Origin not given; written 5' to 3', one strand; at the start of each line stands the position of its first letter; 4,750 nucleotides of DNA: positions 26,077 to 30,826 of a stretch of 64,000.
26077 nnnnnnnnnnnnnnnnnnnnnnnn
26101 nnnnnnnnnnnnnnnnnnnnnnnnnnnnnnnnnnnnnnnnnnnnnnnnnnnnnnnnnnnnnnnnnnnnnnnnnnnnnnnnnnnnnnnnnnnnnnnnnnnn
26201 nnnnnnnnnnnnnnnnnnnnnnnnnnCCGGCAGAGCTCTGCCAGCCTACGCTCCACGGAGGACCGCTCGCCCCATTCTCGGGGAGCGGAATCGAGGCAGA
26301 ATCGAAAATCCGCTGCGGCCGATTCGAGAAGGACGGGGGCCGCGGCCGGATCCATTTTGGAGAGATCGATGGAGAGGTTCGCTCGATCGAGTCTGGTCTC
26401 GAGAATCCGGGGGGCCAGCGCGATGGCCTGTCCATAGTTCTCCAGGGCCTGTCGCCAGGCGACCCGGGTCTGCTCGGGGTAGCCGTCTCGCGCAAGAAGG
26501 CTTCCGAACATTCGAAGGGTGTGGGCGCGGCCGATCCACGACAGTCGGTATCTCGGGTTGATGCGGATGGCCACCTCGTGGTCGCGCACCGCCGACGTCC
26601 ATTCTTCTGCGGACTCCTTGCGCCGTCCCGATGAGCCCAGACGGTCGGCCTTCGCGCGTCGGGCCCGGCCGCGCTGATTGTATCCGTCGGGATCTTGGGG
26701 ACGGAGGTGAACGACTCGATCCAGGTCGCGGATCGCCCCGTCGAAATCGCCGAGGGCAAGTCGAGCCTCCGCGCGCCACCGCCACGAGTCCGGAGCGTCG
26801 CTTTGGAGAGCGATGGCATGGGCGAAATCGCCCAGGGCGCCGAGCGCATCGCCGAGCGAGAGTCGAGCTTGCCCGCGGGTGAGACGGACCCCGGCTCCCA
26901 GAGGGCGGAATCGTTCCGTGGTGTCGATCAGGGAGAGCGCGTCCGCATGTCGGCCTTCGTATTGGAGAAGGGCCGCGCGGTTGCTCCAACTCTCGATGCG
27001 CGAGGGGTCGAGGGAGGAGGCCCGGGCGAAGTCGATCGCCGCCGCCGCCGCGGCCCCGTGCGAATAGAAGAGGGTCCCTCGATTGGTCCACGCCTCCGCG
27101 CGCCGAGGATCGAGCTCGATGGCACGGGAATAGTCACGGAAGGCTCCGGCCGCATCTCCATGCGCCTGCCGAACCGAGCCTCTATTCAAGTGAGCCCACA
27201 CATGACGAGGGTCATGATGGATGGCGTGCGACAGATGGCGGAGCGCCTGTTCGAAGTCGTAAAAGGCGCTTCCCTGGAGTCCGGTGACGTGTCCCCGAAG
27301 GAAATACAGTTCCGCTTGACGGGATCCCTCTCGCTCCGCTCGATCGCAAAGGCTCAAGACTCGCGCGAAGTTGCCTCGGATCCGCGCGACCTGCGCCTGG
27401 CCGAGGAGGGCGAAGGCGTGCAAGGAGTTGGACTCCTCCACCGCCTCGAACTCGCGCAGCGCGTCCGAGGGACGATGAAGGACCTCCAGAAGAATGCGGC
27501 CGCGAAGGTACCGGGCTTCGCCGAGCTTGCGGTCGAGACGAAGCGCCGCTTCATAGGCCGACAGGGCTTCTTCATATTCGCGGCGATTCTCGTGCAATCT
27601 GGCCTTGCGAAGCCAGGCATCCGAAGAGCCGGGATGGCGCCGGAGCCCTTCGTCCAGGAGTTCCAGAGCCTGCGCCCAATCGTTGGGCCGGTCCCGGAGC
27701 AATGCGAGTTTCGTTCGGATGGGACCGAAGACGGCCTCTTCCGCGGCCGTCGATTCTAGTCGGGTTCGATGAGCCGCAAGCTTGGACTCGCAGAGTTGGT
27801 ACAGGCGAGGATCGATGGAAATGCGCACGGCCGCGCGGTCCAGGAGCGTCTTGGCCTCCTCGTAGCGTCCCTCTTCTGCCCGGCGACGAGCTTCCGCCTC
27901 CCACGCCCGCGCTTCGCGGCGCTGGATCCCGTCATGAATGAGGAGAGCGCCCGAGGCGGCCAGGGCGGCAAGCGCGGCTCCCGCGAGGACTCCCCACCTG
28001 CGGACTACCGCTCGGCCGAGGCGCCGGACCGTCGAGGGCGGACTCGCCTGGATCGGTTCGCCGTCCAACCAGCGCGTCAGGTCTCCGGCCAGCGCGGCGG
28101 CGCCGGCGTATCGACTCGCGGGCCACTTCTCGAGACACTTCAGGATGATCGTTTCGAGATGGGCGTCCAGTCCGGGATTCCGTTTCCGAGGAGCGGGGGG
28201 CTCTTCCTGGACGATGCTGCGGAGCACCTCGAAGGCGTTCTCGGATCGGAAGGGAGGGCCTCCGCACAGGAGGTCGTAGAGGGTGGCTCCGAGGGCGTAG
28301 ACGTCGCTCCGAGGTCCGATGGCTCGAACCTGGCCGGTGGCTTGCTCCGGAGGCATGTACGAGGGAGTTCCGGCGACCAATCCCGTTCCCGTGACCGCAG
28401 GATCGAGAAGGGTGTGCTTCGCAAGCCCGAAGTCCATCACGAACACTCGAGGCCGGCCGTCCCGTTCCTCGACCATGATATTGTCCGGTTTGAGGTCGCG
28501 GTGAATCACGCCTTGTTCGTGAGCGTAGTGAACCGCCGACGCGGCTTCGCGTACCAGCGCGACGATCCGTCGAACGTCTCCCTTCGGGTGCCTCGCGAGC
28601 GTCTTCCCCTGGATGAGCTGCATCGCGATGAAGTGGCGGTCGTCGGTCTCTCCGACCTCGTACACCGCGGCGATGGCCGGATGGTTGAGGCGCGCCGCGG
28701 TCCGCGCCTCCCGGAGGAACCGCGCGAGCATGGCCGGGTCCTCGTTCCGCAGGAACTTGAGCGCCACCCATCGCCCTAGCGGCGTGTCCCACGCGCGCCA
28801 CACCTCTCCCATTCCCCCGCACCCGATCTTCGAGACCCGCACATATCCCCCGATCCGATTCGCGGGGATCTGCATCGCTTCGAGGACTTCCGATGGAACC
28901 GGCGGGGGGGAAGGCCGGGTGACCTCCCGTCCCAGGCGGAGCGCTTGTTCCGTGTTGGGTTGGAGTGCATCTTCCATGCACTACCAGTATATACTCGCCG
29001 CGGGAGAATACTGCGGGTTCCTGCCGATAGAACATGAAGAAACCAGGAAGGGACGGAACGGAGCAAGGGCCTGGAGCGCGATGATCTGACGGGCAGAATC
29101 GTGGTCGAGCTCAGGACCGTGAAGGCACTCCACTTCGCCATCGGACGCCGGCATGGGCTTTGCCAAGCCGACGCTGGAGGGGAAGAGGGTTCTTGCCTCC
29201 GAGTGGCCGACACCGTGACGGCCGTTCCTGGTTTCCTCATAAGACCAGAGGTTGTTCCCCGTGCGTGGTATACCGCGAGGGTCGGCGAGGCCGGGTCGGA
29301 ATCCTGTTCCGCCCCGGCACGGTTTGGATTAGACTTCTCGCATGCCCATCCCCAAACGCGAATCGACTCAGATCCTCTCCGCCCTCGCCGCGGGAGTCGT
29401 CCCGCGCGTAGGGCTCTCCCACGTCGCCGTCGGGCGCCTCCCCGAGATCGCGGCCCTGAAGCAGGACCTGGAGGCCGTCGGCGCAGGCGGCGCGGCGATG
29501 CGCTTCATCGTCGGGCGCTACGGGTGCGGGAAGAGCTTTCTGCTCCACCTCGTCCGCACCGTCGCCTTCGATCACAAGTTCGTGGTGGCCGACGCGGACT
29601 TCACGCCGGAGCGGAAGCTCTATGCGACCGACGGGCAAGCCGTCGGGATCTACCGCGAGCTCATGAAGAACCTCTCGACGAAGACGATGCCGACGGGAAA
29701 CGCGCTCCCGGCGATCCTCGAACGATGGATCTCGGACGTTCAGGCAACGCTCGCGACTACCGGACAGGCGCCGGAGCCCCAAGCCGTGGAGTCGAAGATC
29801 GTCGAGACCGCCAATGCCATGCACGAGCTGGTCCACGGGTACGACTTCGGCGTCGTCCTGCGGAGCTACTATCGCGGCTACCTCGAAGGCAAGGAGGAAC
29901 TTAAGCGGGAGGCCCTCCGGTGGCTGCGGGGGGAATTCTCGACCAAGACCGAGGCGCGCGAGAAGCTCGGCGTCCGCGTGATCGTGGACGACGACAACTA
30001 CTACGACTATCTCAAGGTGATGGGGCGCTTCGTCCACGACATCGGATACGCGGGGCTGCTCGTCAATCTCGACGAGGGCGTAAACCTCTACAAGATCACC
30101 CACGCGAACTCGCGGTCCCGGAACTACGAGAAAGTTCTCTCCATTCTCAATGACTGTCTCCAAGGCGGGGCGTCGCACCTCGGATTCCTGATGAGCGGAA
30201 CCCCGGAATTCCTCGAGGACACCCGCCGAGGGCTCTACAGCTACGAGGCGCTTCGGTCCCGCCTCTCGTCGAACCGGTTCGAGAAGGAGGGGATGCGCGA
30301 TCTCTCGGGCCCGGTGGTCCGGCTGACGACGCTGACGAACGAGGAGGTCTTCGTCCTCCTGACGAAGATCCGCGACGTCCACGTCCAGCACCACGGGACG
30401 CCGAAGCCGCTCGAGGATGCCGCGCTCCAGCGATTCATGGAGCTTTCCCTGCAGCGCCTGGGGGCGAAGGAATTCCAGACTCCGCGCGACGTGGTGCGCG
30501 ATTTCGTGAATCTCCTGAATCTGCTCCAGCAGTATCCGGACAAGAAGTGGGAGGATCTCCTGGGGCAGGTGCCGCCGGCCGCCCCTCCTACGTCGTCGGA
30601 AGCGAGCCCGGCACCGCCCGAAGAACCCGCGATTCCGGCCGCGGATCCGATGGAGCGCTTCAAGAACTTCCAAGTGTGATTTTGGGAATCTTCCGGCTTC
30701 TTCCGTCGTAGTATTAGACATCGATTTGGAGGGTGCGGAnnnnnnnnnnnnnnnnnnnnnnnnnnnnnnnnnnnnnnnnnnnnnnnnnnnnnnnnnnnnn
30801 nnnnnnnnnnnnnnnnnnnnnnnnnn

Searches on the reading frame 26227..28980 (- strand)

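Call 58: search_protein_families(library=pfam, proteins=[window:26227-28980:-], max_evalue=0.0001)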
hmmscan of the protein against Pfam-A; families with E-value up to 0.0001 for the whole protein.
window:26227-28980:- (918 aa): 14 families
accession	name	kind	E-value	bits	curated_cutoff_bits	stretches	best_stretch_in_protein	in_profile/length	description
PF00069.31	Pkinase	-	2.6e-40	138.9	31.7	1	46-294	1-255/263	Protein kinase domain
PF13414.12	TPR_11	-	2e-28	98.3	26.8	0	608-642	8-42/42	TPR repeat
PF00515.34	TPR_1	-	1e-25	88.9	27.8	1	454-485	2-33/34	Tetratricopeptide repeat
PF07714.23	PK_Tyr_Ser-Thr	-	1.3e-25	90.6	23.1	1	50-290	5-248/258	Protein tyrosine and serine/threonine kinase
PF07719.23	TPR_2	-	2.5e-24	83.8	27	0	454-484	2-32/34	Tetratricopeptide repeat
PF13431.12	TPR_17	-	8.3e-24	82.3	24.4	0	441-473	1-33/34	Tetratricopeptide repeat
PF13432.12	TPR_16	-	4.4e-17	62.6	32.7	2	424-483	2-61/65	Tetratricopeptide repeat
PF13428.12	TPR_14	-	1.7e-16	59.5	23.5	0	424-462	6-44/44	Tetratricopeptide repeat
PF13371.12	TPR_9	-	3.6e-15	56.2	35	2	611-662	12-63/73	Tetratricopeptide repeat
PF14559.12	TPR_19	-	3.5e-14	53.3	25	1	433-495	5-67/68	Tetratricopeptide repeat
PF13181.12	TPR_8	-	3.2e-11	42.9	25.7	0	454-485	2-33/34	Tetratricopeptide repeat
PF13424.12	TPR_12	-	4.4e-08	33.6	30.1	0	663-727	4-69/77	Tetratricopeptide repeat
PF12569.14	NatA_aux_su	-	9.4e-07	28.6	33.3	0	425-485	198-258/515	N-terminal acetyltransferase A, auxiliary subunit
PF13174.12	TPR_6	-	4.2e-06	27.5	26.3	0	735-762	5-32/33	Tetratricopeptide repeat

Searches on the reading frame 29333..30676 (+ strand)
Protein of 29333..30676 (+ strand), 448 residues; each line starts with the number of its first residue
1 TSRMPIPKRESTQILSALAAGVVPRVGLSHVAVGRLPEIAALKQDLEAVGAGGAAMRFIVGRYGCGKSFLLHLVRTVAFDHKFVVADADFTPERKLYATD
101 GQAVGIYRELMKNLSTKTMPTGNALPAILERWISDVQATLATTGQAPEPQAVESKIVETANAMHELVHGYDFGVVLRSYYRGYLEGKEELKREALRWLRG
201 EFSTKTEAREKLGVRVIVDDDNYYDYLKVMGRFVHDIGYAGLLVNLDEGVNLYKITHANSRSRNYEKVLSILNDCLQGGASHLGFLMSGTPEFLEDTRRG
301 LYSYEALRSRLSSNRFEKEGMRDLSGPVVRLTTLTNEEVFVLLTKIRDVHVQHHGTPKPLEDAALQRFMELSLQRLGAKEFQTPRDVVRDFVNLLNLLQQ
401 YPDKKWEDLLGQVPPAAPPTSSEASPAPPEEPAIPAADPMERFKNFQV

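Call 58: search_protein_families(library=pfam, proteins=[window:29333-30676:+], max_evalue=0.0001)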
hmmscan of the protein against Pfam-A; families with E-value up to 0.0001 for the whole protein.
window:29333-30676:+ (448 aa): 2 families
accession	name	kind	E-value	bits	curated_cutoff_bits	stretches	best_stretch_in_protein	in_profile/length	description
PF10923.14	BrxC_BrxD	-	6.3e-156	519.9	22.2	1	6-411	1-411/414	BREX system ATP-binding protein BrxC/D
PF13191.12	AAA_16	-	3.9e-06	27.9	32.6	1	33-145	3-104/167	AAA ATPase domain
